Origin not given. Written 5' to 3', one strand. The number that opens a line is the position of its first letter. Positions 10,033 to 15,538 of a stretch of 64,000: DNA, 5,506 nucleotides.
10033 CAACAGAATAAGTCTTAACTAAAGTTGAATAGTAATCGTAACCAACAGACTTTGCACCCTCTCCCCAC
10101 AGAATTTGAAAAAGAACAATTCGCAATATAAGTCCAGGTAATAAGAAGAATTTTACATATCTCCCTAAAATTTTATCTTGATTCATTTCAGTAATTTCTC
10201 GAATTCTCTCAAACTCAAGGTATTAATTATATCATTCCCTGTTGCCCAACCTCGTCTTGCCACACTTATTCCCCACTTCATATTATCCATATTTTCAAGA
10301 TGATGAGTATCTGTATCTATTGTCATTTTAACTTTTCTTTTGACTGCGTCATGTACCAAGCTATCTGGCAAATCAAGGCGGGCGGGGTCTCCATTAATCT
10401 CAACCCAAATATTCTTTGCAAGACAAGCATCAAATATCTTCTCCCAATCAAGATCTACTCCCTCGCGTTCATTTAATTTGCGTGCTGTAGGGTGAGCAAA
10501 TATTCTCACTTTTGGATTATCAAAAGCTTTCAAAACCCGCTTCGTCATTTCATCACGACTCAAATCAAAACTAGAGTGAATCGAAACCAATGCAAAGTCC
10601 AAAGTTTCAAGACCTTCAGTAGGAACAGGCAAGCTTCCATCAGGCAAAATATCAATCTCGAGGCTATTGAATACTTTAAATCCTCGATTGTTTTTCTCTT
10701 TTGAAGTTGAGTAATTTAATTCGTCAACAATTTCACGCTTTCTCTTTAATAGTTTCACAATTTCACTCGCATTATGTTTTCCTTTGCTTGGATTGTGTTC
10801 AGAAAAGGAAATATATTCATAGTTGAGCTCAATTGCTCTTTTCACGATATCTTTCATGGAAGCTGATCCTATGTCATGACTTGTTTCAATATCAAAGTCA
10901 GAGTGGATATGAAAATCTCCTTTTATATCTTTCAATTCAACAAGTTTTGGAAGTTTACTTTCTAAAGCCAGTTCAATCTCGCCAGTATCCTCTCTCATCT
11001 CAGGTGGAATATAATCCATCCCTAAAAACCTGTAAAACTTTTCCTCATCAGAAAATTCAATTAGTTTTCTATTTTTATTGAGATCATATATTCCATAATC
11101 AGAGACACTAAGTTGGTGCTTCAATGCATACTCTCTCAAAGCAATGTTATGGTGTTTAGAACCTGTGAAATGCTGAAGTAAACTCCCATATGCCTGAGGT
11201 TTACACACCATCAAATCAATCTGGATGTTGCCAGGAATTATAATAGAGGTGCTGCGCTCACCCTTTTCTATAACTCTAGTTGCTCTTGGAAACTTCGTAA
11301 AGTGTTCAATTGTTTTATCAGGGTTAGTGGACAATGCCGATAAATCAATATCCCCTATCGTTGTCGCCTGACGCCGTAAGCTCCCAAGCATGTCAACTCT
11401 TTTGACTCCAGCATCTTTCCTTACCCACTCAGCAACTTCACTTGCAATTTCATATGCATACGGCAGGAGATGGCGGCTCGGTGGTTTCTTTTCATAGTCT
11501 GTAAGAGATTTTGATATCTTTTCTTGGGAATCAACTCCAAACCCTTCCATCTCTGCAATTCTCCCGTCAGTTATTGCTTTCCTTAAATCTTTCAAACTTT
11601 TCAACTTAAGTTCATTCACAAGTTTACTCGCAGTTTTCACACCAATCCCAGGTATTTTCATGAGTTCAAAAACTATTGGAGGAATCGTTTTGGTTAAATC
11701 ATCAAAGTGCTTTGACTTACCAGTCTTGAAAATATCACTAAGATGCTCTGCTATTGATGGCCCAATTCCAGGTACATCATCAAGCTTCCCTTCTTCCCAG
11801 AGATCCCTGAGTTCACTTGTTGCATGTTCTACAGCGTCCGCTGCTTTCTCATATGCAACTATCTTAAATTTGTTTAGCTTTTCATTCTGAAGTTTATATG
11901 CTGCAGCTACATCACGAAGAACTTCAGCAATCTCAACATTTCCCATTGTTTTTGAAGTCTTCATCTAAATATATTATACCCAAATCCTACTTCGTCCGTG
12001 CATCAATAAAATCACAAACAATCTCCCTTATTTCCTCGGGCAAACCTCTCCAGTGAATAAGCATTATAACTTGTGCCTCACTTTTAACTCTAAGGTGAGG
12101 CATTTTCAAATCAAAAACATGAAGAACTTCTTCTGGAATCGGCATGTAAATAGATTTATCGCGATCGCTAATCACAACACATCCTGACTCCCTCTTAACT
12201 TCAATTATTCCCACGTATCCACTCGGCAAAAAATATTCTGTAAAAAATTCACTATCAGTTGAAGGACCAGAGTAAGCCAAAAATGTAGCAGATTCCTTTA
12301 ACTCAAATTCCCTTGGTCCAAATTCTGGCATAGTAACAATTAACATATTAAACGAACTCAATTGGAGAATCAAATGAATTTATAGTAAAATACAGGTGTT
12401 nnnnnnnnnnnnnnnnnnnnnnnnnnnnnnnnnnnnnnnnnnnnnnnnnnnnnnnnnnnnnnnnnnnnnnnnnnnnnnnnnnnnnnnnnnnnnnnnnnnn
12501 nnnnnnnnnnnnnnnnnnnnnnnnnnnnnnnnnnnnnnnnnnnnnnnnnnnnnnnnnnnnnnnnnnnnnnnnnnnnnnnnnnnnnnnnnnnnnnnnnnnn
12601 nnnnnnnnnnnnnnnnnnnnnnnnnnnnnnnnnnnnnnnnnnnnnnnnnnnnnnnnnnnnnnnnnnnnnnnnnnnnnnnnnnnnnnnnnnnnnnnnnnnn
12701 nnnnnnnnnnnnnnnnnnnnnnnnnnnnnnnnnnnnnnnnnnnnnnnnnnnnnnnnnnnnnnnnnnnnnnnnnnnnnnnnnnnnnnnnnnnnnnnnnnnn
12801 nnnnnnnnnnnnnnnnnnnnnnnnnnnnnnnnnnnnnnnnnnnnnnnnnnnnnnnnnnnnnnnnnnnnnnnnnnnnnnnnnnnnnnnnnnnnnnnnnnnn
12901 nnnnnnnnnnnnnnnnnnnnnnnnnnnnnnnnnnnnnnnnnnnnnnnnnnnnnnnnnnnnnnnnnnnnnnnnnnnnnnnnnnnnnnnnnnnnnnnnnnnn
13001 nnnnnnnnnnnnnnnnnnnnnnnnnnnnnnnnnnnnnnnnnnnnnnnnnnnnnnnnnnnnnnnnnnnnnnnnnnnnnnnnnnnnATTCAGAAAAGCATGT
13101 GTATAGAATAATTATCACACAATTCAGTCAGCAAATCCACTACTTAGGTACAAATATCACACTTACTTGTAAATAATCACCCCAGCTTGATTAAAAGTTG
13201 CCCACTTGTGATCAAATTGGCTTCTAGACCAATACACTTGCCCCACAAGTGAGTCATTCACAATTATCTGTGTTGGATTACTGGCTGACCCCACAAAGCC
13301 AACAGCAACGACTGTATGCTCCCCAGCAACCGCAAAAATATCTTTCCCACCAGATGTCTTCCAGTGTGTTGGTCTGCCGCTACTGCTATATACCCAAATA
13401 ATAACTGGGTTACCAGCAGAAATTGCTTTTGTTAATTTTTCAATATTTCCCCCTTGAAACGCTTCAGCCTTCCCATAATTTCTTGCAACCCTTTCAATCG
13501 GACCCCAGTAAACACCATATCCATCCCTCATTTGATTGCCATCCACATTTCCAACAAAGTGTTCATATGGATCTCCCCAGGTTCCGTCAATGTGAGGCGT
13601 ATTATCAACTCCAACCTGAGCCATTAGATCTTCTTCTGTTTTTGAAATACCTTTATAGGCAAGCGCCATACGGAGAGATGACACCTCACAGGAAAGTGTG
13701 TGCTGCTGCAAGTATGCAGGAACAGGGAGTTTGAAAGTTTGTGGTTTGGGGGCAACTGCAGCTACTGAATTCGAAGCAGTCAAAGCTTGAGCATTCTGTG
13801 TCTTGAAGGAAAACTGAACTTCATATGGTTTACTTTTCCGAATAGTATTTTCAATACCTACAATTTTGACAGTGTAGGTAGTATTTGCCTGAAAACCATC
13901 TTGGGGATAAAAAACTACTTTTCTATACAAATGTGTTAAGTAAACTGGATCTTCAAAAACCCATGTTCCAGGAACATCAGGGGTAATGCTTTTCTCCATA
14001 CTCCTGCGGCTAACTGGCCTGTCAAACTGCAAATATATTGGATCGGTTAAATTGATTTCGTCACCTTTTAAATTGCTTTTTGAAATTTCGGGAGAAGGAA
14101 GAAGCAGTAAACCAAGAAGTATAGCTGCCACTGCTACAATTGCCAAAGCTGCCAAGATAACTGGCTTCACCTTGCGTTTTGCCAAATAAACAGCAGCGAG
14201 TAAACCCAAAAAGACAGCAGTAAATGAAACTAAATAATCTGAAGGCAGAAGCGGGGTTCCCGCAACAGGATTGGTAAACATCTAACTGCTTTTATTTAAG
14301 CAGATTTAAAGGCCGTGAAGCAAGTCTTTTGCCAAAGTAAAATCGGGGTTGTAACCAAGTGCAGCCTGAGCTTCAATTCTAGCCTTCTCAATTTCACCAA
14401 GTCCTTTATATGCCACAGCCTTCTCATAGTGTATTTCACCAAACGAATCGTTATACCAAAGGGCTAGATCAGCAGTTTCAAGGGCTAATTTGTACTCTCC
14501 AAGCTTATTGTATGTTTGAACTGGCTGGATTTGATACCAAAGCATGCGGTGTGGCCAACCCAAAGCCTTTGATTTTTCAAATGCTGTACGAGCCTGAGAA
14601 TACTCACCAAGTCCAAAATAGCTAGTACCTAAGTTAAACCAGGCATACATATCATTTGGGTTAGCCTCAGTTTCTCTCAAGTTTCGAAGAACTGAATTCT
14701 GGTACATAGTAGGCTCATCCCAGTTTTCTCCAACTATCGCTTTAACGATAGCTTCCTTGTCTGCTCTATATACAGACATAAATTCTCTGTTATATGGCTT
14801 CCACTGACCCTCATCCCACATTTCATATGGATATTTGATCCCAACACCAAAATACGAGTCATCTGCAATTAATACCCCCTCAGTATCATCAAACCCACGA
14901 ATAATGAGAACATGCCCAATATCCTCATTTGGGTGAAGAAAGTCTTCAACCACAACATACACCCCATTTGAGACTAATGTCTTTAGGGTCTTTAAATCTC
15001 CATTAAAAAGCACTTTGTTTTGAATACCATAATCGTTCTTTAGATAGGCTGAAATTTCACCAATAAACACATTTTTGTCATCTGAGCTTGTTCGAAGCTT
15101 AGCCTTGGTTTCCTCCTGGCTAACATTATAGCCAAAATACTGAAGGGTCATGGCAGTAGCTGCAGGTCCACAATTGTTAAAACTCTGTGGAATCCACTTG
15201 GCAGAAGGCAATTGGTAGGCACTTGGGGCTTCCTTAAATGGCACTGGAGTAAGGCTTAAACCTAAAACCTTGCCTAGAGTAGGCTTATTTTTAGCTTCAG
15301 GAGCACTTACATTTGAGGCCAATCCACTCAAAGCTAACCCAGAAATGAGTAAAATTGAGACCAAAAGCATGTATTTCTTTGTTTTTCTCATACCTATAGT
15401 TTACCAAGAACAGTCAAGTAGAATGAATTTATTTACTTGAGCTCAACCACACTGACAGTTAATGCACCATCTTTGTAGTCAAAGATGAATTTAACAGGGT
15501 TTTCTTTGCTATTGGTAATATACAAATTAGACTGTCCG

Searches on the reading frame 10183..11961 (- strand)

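Call 102: search_protein_families(library=pfam, proteins=[window:10183-11961:-], max_evalue=0.001)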
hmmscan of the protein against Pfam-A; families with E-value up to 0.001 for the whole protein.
window:10183-11961:- (592 aa): 9 families
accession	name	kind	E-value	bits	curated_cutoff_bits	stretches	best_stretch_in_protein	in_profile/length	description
PF14791.11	DNA_pol_B_thumb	-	6.7e-22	77.6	25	1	262-324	2-63/63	DNA polymerase beta thumb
PF14716.13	HHH_8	-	7.6e-17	61.9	30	1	6-82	1-72/73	Helix-hairpin-helix domain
PF14520.12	HHH_5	-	1.4e-11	45.2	27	2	59-119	3-56/57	Helix-hairpin-helix domain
PF00633.29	HHH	-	5.5e-07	29.5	24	0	99-114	12-27/30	Helix-hairpin-helix motif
PF10391.15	DNA_pol_lambd_f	-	7.5e-07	29.3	29.8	1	99-129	2-31/51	Fingers domain of DNA polymerase lambda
PF02811.25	PHP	-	1.7e-05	25.6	26.4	1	349-467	1-98/164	PHP domain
PF11731.14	Cdd1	-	0.00039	21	25.5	0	98-129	6-36/86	Pathogenicity locus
PF11798.14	IMS_HHH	-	0.00044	20.8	24.4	0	60-74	13-27/32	IMS family HHH motif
PF12826.13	HHH_2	-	0.00067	20.2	27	0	57-82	34-59/64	Helix-hairpin-helix motif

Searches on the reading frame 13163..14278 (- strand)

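Call 102: search_protein_families(library=pfam, proteins=[window:13163-14278:-], max_evalue=0.001)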
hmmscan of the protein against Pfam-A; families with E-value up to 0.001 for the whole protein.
window:13163-14278:- (371 aa): 2 families
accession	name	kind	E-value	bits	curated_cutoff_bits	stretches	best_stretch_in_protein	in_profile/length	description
PF13529.12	Peptidase_C39_2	-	3.1e-22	80.1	24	1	185-343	2-142/143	Peptidase_C39 like family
PF13205.12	Big_5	-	3.2e-06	28.2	23.6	1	74-160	18-105/105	Bacterial Ig-like domain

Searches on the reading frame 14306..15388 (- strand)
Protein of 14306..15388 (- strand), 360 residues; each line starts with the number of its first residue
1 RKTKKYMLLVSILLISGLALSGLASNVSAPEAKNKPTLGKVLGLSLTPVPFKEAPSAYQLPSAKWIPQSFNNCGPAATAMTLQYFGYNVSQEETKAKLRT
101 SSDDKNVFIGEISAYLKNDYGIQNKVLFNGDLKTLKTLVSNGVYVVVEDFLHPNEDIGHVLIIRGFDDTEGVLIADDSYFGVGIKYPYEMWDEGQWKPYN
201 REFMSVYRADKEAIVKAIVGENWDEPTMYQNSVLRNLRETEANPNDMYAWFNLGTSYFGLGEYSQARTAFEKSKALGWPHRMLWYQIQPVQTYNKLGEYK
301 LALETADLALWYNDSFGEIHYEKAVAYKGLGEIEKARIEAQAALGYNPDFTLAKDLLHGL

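Call 102: search_protein_families(library=pfam, proteins=[window:14306-15388:-], max_evalue=0.001)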
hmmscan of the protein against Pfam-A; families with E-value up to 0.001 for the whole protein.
window:14306-15388:- (360 aa): 12 families
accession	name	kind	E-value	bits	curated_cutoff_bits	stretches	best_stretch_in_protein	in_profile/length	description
PF13529.12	Peptidase_C39_2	-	1.1e-14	55.6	24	1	62-176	5-141/143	Peptidase_C39 like family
PF07719.23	TPR_2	-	6.8e-10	38.7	27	1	248-274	2-28/34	Tetratricopeptide repeat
PF00515.34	TPR_1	-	9.7e-10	38.3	27.8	1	248-273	2-27/34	Tetratricopeptide repeat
PF13181.12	TPR_8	-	7.2e-09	35.6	25.7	0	249-273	3-27/34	Tetratricopeptide repeat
PF13431.12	TPR_17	-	9.1e-07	29.1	24.4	1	241-267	7-33/34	Tetratricopeptide repeat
PF13424.12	TPR_12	-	9e-06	26.2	30.1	0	227-273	23-71/77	Tetratricopeptide repeat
PF13432.12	TPR_16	-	1.4e-05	25.9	32.7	0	240-275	24-59/65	Tetratricopeptide repeat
PF14559.12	TPR_19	-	8.3e-05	23.3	25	0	297-357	5-65/68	Tetratricopeptide repeat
PF13174.12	TPR_6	-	0.00028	21.8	26.3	0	248-272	1-25/33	Tetratricopeptide repeat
PF12569.14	NatA_aux_su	-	0.00052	19.5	33.3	1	273-341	182-250/515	N-terminal acetyltransferase A, auxiliary subunit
PF13428.12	TPR_14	-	0.00066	20.6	23.5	0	249-285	3-39/44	Tetratricopeptide repeat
PF03412.21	Peptidase_C39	-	0.00096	19.4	22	0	70-176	10-104/133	Peptidase C39 family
